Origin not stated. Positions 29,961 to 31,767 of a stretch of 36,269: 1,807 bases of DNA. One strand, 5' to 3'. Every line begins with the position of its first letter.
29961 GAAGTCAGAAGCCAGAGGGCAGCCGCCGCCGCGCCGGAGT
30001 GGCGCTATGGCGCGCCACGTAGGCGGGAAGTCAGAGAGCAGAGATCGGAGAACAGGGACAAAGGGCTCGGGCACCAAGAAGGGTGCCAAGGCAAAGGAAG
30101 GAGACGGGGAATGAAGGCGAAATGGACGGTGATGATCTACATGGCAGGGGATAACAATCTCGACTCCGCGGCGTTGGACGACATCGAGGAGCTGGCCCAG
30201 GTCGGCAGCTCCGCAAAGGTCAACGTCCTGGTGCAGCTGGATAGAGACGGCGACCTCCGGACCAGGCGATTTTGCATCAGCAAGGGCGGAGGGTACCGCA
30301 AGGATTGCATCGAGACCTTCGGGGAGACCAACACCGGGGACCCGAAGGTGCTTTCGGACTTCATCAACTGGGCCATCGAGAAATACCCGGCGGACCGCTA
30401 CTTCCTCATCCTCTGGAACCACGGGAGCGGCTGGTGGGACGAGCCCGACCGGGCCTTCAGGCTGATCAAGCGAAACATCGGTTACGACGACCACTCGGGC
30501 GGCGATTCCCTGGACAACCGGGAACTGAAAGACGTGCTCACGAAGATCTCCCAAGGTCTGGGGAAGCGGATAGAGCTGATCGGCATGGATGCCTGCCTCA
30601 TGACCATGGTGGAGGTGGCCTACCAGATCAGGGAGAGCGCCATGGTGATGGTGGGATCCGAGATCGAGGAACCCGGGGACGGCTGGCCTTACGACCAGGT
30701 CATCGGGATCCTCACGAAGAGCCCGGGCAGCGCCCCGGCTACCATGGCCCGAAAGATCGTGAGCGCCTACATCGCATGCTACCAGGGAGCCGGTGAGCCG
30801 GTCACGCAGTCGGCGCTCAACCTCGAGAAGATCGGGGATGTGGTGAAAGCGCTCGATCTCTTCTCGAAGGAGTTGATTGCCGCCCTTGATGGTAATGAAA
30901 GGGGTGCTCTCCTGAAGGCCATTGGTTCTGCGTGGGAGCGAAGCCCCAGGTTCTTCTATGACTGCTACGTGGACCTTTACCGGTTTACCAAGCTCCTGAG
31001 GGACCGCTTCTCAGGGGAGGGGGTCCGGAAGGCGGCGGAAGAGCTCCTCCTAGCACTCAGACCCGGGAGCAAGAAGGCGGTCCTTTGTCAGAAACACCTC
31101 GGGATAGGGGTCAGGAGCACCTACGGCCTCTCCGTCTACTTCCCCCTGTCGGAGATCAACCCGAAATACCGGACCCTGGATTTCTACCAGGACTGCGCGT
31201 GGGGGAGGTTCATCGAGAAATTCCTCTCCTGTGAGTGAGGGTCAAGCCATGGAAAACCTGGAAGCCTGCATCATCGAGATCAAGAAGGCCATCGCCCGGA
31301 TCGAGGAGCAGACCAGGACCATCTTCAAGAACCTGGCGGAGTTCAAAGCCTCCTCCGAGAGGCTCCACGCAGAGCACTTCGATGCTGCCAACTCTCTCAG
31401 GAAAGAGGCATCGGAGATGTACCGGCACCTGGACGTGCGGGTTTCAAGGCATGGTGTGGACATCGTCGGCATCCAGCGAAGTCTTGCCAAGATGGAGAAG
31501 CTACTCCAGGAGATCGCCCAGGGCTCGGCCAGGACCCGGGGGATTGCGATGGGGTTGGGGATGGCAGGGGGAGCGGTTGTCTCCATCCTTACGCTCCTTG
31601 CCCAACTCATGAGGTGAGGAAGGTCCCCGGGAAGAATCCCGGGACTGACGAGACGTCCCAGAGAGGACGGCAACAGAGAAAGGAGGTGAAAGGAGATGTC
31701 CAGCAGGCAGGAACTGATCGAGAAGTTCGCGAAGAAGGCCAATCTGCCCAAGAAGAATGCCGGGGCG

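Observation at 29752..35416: Candidate undescribed module: cytoplasmic clostripain-like protease co-encoded with membrane, DNA, lipid and cell-wall attacking proteins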

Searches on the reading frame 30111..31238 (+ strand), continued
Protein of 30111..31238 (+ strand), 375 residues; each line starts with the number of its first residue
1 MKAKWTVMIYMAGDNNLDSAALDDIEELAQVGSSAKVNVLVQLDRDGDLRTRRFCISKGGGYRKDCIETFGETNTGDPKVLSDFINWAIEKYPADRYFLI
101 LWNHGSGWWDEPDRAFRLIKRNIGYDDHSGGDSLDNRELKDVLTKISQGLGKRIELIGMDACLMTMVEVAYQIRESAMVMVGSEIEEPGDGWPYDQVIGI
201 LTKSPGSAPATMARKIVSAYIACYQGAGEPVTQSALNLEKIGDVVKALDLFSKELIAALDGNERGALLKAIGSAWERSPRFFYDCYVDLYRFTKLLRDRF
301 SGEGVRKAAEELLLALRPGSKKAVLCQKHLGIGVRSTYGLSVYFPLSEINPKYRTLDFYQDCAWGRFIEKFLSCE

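Call 76: search_protein_families(library=pfam, alignment_id=A8, max_evalue=0.00001)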
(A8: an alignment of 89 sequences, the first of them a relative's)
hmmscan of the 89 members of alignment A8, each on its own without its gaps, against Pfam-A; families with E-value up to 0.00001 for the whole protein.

A. member 1, L039:8382-9098:- (238 aa): 0 families

B. families by the number of members that match (of 89 scanned): 81 families (the first 25 are shown)
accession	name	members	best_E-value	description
PF00860.26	Xan_ur_permease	5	1.8e-45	Permease family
PF00795.27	CN_hydrolase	5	3.8e-37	Carbon-nitrogen hydrolase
PF13699.11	eCIS_core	3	3.8e-32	eCIS core domain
PF06445.20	GyrI-like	3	6.9e-15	GyrI-like small molecule binding domain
PF19459.4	DUF5996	2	2.1e-141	Family of unknown function (DUF5996)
PF19289.4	PmbA_TldD_3rd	2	2.2e-81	PmbA/TldA metallopeptidase C-terminal domain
PF02574.22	S-methyl_trans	2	1.6e-26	Homocysteine S-methyltransferase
PF19290.4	PmbA_TldD_2nd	2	2.2e-22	PmbA/TldA metallopeptidase central domain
PF05163.17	DinB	2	3.7e-18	DinB family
PF01523.21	PmbA_TldD_1st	2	2.6e-12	PmbA/TldA metallopeptidase domain 1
PF00149.33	Metallophos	2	6.3e-12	Calcineurin-like phosphoesterase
PF01400.30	Astacin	2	1.5e-09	Astacin (Peptidase family M12A)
PF19277.4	GPAT_C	1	1.7e-109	Glycerol-3-phosphate acyltransferase C-terminal region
PF00501.34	AMP-binding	1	1.3e-95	AMP-binding enzyme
PF03932.20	CutC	1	2.3e-61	CutC family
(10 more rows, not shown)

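Call 77: search_protein_families(library=padloc, alignment_id=A7, max_evalue=1e-10)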
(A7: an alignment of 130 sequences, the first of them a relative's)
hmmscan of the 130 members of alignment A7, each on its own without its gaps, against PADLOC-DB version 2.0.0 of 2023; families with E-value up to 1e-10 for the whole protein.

A. member 1, L001:4395-5585:+ (396 aa): 3 families
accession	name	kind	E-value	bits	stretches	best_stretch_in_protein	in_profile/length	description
PDLC04606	PDC-M37B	-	4.4e-33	113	1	89-256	131-296/390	-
PDLC03838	DolB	-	5.8e-30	102.8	1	89-255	126-279/375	-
PDLC04605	PDC-M37B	-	2.4e-29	100.8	1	84-260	256-430/518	-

B. families by the number of members that match (of 130 scanned): 301 families (the first 25 are shown)
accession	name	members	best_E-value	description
PDLC02304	AbiEii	7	4.1e-27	AbiEii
PDLC02225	AbiEi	6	2e-62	AbiEi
PDLC02267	AbiEi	6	4.3e-25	AbiEi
PDLC02290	AbiEii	5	9.7e-109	AbiEii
PDLC02294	AbiEii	5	1.1e-106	AbiEii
PDLC02312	AbiEii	5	9.4e-101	AbiEii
PDLC02288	AbiEii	5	7.2e-98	AbiEii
PDLC02265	AbiEi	5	5.8e-75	AbiEi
PDLC02283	AbiEi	5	1.6e-68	AbiEi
PDLC02239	AbiEi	5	4.4e-47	AbiEi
PDLC02291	AbiEii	5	3.5e-44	AbiEii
PDLC02319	AbiEii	5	8.6e-40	AbiEii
PDLC02326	AbiEii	5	3.5e-35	AbiEii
PDLC02305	AbiEii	5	9.5e-34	AbiEii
PDLC02314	AbiEii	5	1.7e-23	AbiEii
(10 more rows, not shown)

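Call 78: search_protein_families(library=padloc, alignment_id=A8, max_evalue=1e-10)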
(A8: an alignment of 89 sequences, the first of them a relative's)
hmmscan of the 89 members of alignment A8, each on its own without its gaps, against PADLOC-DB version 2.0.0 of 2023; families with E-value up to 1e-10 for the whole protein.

A. member 1, L039:8382-9098:- (238 aa): 1 family
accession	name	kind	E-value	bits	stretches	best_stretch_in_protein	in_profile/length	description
PDLC04516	PDC-M21B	-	6e-74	246.6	1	3-230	3-228/234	-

B. families by the number of members that match (of 89 scanned): 42 families (the first 25 are shown)
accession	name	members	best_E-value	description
PDLC03609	REase_MTase_IIG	2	6.1e-23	Type IIG restriction enzyme-methyltransferase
PDLC03629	REase_MTase_IIG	2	6.3e-15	Type IIG restriction enzyme-methyltransferase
PDLC04042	PD-T4-6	1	3.7e-76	-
PDLC04516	PDC-M21B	1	6e-74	-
PDLC04061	PD-T4-6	1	4.3e-71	-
PDLC04053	PD-T4-6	1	4.9e-71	-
PDLC04060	PD-T4-6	1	8.5e-69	-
PDLC04054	PD-T4-6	1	1.3e-68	-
PDLC04052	PD-T4-6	1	2.9e-64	-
PDLC04043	PD-T4-6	1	4.5e-64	-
PDLC04040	PD-T4-6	1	2.1e-61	-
PDLC04041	PD-T4-6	1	2.7e-61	-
PDLC04138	mad6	1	1.7e-60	mads_6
PDLC04039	PD-T4-6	1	1.6e-58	-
PDLC04047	PD-T4-6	1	2.1e-57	-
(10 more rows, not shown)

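Call 79: search_protein_families(library=ncbifam, proteins=[window:30111-31238:+], max_evalue=0.001)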
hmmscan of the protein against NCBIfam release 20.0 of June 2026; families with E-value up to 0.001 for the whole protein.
window:30111-31238:+ (375 aa): 1 family
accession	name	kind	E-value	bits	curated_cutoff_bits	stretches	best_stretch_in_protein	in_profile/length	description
TIGR02806.2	clostrip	equivalog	1.1e-22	80.6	550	1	72-205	90-225/472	clostripain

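Call 80: search_solved_structures(query=A1, max_evalue=0.001, show_alignments=1)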
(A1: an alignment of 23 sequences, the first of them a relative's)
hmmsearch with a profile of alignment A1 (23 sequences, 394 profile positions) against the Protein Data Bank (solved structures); distinct sequences matched with E-value up to 0.001: 11.
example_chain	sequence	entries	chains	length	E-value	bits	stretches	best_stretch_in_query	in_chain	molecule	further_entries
6n9j_A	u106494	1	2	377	3.8e-29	105.1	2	11-119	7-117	Clostripain-related protein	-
6mzo_A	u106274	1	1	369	1.6e-26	96.5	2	174-391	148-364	Inactive Zymogen C11 Protease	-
9cip_A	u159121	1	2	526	1.4e-23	86.8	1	5-230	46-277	Clostripain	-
5dyn_A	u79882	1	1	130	4.5e-15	58.8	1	15-120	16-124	Putative peptidase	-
5dyn_B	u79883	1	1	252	1.7e-12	50.3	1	177-386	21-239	Putative peptidase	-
4yec_A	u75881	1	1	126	1.9e-12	50.1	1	14-120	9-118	Clostripain family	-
3uws_A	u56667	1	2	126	1.9e-12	50.1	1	14-120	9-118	hypothetical protein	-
6nag_A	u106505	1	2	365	1e-10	44.5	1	98-231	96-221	Clostripain-related protein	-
3uws_B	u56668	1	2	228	4.9e-09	38.9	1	182-298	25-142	hypothetical protein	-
4yec_B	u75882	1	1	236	5.3e-09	38.8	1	182-297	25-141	Clostripain family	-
5l20_B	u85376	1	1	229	1.2e-07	34.3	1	169-231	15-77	Clostripain-related protein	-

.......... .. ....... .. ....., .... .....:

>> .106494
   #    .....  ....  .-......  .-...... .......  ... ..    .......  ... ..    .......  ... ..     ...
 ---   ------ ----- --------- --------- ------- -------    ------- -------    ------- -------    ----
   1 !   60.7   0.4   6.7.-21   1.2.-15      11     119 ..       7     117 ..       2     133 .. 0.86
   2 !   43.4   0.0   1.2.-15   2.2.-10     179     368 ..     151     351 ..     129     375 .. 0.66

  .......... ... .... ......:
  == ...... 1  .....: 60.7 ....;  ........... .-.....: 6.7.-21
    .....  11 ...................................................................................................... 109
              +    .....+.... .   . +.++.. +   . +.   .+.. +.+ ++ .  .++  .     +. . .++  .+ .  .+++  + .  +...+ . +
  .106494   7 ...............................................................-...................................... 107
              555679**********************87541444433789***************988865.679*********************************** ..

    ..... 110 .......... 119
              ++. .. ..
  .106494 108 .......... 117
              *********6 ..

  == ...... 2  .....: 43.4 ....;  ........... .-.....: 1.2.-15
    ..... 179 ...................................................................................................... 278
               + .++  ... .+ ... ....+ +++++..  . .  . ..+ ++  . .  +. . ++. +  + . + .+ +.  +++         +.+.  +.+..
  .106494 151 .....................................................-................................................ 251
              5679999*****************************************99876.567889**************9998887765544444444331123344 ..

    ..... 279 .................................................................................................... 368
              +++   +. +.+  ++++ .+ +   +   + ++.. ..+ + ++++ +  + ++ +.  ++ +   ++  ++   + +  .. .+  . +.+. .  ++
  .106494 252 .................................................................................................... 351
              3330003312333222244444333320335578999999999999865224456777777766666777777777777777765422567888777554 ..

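Call 100: search_protein_families(library=pfam, proteins=[L036:11095-12174:+, L036:12030-12794:+, L036:12757-14388:+, L036:14935-15687:+, L036:16294-18174:+, L035:11849-12808:+, L035:13421-14767:+, L035:16459-17271:+, L038:11143-12771:+, L038:14395-15111:+], max_evalue=0.001)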
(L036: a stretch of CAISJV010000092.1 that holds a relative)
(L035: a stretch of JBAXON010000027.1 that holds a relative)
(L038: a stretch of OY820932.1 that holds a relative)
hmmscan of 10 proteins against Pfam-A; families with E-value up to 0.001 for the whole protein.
L036:11095-12174:+ (359 aa): 0 families

L036:12030-12794:+ (254 aa): 0 families

L036:12757-14388:+ (543 aa): 1 family
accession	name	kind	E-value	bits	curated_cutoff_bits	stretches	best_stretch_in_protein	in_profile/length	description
PF04055.27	Radical_SAM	-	3.5e-09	37.5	29.5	1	192-338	2-149/166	Radical SAM superfamily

L036:14935-15687:+ (250 aa): 4 families
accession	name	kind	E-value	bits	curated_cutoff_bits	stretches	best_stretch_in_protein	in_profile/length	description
PF13426.13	PAS_9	-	3.1e-09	37.5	27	1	64-168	2-103/103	PAS domain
PF13188.13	PAS_8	-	6.4e-09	35.9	21.8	1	53-109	1-55/65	PAS domain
PF08448.16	PAS_4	-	2.2e-07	31.5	23.1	1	59-168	1-107/110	PAS fold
PF00989.32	PAS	-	3.9e-07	30.5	22.6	1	53-166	1-113/113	PAS fold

L036:16294-18174:+ (626 aa): 1 family
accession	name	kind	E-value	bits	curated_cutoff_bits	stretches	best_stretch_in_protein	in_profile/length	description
PF00216.26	Bac_DNA_binding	-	9.6e-06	26.2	22.4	1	477-558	6-89/90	Bacterial DNA-binding protein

L035:11849-12808:+ (319 aa): 1 family
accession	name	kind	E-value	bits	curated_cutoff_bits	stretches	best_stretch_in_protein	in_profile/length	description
PF01734.28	Patatin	-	4e-26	92.8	27.7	1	11-194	1-188/191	Patatin-like phospholipase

L035:13421-14767:+ (448 aa): 1 family
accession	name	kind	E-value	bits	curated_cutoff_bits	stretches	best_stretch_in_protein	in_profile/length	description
PF00216.26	Bac_DNA_binding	-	1.3e-06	29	22.4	1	323-403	9-89/90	Bacterial DNA-binding protein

L035:16459-17271:+ (270 aa): 1 family
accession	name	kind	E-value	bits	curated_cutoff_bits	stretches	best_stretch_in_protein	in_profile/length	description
PF02481.21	DNA_processg_A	-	1.6e-07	31.1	29.6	1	4-147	45-179/212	DNA recombination-mediator protein A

L038:11143-12771:+ (542 aa): 2 families
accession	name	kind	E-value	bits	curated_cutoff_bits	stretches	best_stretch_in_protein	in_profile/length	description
PF01734.28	Patatin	-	3.1e-29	103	27.7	1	24-217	2-188/191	Patatin-like phospholipase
PF01464.25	SLT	-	3e-22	78.8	21.3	1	377-478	11-110/117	Transglycosylase SLT domain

L038:14395-15111:+ (238 aa): 0 families

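Call 107: find_encoding_contigs(protein=P0066, flank=10000, max_places=4)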
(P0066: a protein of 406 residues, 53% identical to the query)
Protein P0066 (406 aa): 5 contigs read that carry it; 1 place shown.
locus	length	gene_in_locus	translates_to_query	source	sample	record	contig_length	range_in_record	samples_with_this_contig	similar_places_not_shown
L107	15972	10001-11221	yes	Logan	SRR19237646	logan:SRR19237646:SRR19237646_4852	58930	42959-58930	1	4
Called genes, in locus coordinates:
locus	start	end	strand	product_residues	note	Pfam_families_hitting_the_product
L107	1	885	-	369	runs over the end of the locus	PF03060:NMO, PF01070:FMN_dh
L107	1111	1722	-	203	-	PF04493:Endonuclease_5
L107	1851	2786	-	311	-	PF06574:FAD_syn, PF01687:Flavokinase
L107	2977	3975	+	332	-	PF08240:ADH_N, PF00107:ADH_zinc_N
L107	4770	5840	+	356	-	PF01926:MMR_HSR1 (weak), PF06071:YchF-GTPase_C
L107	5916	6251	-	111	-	-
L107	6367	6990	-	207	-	PF00300:His_Phos_1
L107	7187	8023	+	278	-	-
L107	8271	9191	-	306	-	PF08843:AbiEii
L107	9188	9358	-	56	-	-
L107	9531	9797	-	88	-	PF13338:AbiEi_4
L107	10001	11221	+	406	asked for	PF03415:Peptidase_C11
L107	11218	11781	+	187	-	PF01464:SLT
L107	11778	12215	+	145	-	-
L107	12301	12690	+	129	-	PF00216:Bac_DNA_binding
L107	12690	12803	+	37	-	-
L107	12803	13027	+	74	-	-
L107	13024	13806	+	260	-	PF00753:Lactamase_B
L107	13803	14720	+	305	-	-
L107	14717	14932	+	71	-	-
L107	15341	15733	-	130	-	PF08937:ThsB_TIR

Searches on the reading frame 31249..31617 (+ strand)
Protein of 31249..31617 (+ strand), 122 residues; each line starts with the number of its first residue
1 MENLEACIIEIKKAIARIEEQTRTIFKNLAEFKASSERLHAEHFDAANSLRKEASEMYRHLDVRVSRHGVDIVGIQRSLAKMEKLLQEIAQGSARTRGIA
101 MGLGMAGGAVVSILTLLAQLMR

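Call 3: search_protein_families(library=pfam, proteins=[window:31249-31617:+], max_evalue=0.1)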
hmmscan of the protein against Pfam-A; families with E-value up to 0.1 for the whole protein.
window:31249-31617:+ (122 aa): 4 families
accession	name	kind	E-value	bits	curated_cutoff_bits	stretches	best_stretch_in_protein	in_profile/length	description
PF05908.16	Gamma_PGA_hydro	-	0.021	14.8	22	1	4-71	38-99/191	Poly-gamma-glutamate hydrolase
PF06103.16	DUF948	-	0.042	14.5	37.2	0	4-39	24-59/89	Bacterial protein of unknown function (DUF948)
PF04102.17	SlyX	-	0.085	13.9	30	0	2-38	20-56/67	SlyX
PF18210.6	Knl1_RWD_C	-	0.095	13.3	27.8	0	11-82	9-71/151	Knl1 RWD C-terminal domain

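Call 5: search_protein_families(library=padloc, proteins=[window:31249-31617:+], max_evalue=0.01)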
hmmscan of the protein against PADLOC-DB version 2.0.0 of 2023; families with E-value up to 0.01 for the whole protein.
window:31249-31617:+ (122 aa): 0 families

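Call 6: search_protein_families(library=phrogs, proteins=[window:31249-31617:+], max_evalue=0.01)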
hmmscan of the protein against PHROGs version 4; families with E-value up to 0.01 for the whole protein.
window:31249-31617:+ (122 aa): 1 family
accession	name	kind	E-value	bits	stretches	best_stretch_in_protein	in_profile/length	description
phrog_5211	-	unknown function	0.0018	19.5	1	10-99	5-79/112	-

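Call 79: search_protein_families(library=ncbifam, proteins=[window:31249-31617:+], max_evalue=0.001)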
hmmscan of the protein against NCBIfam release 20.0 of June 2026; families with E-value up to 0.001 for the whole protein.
window:31249-31617:+ (122 aa): 0 families
